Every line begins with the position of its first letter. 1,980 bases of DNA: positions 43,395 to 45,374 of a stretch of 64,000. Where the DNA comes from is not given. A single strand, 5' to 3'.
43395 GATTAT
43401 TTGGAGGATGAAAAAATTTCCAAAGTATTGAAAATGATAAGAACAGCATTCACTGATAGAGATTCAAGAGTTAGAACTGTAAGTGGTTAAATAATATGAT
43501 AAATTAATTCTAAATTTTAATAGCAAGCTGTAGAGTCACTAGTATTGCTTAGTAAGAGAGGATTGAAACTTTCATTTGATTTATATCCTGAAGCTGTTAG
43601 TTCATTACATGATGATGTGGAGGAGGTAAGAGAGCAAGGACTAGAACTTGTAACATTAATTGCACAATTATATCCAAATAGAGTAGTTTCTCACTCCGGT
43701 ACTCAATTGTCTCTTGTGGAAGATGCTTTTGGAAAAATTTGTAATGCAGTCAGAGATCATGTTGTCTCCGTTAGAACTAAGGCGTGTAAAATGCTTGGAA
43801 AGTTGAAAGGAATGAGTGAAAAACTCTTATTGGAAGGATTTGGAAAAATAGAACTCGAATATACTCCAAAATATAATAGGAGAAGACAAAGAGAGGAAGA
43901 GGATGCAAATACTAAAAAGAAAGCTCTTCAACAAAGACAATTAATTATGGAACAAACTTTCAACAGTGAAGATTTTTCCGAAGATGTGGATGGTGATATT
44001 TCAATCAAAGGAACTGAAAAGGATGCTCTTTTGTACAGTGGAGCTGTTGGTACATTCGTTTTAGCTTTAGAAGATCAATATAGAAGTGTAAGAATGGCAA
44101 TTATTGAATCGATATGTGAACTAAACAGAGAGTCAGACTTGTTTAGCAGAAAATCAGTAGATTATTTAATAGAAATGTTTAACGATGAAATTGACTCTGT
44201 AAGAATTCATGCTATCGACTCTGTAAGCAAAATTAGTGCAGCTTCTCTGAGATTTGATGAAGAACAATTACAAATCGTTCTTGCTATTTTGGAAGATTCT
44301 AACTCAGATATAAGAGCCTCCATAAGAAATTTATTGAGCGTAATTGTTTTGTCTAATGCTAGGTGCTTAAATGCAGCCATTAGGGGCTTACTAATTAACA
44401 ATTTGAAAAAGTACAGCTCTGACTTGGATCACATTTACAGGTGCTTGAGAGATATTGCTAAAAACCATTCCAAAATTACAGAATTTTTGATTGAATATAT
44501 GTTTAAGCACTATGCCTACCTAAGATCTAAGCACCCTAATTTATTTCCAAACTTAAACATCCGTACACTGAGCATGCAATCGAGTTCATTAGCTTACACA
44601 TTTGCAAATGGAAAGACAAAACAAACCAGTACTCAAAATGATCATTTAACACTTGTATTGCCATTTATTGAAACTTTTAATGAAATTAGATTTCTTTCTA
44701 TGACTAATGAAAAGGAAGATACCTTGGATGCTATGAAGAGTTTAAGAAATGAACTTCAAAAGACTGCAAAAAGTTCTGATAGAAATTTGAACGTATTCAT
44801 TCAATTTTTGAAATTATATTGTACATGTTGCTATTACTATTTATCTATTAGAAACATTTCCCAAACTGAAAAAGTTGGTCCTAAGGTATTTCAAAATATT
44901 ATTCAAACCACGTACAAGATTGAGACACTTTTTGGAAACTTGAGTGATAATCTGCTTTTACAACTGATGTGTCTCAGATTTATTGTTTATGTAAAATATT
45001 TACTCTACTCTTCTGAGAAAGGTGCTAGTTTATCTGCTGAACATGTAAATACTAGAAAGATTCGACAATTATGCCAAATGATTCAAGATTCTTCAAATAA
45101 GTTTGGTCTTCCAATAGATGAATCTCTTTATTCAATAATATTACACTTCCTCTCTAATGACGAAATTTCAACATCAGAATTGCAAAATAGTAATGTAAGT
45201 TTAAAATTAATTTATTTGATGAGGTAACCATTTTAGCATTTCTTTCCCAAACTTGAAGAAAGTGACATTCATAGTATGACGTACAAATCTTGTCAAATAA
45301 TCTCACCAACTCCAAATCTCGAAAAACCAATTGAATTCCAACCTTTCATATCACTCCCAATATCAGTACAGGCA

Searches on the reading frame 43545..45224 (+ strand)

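Call 18: search_protein_families(library=pfam, proteins=[window:43545-45224:+], max_evalue=0.001)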
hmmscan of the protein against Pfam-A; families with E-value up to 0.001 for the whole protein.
window:43545-45224:+ (560 aa): 5 families
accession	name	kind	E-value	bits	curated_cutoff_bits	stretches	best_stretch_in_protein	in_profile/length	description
PF02985.28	HEAT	-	8e-11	41.6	23.5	0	206-231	3-28/31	HEAT repeat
PF13646.12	HEAT_2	-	2.2e-10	41.1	27.7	1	174-261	7-85/88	HEAT repeats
PF12717.13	Cnd1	-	1.6e-05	25.5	26.4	0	183-319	3-127/162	non-SMC mitotic condensation complex subunit 1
PF21581.3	SCD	-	0.00016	22.4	27.5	0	180-231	5-58/75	Stromalin conservative domain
PF25786.1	HEAT_GCN1_C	-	0.00055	20.4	27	0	15-51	70-106/151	GCN1-like, C-terminal HEAT repeats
